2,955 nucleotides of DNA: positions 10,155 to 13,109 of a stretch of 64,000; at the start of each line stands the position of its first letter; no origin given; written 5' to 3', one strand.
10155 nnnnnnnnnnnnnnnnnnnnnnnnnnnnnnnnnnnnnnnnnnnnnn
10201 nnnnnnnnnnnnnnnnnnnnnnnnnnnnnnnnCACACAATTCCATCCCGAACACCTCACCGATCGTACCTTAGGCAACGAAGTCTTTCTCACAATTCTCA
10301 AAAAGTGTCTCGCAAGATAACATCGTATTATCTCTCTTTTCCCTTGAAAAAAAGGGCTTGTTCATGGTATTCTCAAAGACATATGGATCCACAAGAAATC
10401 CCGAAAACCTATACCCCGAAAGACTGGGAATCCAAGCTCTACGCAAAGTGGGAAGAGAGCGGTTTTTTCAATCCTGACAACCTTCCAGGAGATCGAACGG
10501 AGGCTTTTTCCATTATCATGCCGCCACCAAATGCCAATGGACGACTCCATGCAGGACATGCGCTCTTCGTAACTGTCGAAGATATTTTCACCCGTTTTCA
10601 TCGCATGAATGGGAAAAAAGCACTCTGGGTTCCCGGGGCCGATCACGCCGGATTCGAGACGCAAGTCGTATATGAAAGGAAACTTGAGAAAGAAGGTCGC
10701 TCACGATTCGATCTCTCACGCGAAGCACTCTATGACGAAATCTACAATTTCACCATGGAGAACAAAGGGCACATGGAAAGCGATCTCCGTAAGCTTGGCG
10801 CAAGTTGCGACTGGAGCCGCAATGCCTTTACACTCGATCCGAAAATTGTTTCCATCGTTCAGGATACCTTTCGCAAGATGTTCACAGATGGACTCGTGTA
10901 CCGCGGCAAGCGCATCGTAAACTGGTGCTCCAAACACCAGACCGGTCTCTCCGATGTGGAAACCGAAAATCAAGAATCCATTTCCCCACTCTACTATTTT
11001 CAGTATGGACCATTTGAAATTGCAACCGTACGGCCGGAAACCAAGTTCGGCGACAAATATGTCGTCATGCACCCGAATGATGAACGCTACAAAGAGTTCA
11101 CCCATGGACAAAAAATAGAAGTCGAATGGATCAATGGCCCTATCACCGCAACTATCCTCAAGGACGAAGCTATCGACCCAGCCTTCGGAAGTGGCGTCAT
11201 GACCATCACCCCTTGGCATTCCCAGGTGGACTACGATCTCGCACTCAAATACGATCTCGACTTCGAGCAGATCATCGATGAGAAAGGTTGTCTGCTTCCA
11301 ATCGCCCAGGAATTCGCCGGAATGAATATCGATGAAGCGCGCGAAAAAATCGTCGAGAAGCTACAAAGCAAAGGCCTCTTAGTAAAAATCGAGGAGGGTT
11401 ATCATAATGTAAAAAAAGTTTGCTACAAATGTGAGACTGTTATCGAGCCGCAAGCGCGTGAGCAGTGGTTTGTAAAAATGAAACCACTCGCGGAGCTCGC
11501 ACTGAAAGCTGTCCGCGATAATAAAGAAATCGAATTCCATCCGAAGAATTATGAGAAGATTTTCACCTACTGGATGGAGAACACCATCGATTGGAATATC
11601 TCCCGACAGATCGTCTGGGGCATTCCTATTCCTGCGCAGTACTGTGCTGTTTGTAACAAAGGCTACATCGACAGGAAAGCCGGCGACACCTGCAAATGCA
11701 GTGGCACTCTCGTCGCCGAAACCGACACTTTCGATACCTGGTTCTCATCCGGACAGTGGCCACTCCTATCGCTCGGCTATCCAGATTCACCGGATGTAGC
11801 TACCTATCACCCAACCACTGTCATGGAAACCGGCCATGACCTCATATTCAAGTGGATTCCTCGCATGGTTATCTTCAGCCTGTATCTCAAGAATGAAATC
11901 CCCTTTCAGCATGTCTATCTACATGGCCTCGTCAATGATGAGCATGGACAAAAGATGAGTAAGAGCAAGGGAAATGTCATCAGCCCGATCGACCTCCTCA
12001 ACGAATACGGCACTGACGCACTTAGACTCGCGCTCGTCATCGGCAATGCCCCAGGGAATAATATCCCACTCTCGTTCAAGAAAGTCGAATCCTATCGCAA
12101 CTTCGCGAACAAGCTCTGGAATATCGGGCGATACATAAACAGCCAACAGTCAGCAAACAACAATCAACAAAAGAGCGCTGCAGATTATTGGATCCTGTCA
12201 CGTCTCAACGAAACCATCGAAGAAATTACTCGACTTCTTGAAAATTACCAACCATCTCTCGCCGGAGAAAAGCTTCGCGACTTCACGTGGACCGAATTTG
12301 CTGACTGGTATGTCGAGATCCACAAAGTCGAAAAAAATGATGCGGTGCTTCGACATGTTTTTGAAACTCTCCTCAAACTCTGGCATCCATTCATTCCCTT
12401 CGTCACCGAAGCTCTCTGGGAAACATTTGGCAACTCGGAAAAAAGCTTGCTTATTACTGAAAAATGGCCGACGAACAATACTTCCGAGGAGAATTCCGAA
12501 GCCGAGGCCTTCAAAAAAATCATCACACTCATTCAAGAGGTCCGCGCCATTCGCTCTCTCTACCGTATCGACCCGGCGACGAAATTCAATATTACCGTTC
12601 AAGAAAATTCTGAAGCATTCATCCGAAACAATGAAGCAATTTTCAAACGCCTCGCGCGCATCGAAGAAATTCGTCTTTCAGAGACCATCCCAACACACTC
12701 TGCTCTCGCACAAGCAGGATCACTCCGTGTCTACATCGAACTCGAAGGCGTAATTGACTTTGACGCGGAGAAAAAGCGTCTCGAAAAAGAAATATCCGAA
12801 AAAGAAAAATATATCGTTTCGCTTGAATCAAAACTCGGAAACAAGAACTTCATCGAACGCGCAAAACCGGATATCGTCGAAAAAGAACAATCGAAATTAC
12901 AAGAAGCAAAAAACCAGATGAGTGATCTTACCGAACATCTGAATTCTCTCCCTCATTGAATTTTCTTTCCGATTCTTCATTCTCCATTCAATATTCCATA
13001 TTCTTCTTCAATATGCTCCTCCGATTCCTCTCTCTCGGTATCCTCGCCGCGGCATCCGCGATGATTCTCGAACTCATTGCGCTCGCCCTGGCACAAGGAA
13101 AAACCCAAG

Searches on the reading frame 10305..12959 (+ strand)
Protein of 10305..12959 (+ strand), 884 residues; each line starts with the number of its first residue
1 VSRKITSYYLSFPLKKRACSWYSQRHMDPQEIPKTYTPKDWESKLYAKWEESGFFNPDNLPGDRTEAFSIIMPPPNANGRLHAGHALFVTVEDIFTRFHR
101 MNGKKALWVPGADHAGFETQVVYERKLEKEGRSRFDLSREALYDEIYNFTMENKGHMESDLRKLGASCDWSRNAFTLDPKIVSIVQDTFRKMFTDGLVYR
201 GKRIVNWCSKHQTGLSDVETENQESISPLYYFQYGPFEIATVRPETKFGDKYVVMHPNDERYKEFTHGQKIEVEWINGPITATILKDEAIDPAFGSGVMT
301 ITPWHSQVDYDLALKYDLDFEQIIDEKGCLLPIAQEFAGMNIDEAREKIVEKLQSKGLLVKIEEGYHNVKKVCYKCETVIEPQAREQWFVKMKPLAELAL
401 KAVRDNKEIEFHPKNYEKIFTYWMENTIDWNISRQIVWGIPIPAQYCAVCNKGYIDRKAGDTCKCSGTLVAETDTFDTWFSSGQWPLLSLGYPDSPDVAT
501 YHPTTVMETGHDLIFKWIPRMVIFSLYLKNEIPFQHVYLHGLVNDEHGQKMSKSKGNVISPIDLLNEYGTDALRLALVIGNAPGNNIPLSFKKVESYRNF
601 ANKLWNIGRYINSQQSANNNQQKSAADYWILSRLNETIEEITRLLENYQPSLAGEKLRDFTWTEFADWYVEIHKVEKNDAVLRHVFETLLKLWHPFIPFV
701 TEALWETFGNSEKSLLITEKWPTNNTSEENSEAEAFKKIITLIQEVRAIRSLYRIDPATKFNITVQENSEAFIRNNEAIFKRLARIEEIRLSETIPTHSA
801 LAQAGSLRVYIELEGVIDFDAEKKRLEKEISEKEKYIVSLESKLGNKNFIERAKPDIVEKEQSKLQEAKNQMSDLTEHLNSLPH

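Call 49: search_protein_families(library=pfam, proteins=[window:10305-12959:+], max_evalue=0.00001)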
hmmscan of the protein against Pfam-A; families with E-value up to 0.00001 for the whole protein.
window:10305-12959:+ (884 aa): 5 families
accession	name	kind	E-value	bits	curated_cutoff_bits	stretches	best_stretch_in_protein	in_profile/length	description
PF00133.28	tRNA-synt_1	-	1.7e-118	396.5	22.7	1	45-581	2-405/414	tRNA synthetases class I (I, L, M and V)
PF08264.19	Anticodon_1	-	3.8e-34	118.1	25.1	1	627-760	1-143/148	Anticodon-binding domain of tRNA ligase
PF09334.17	tRNA-synt_1g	-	2.6e-22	79.6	20.1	1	75-219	8-134/391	tRNA synthetases class I (M)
PF10458.14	Val_tRNA-synt_C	-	4.5e-14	52.9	25.9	1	818-882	1-65/66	Valyl tRNA synthetase tRNA binding arm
PF01921.24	tRNA-synt_1f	-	5.7e-06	25.9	27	0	530-620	264-348/360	tRNA synthetases class I (K)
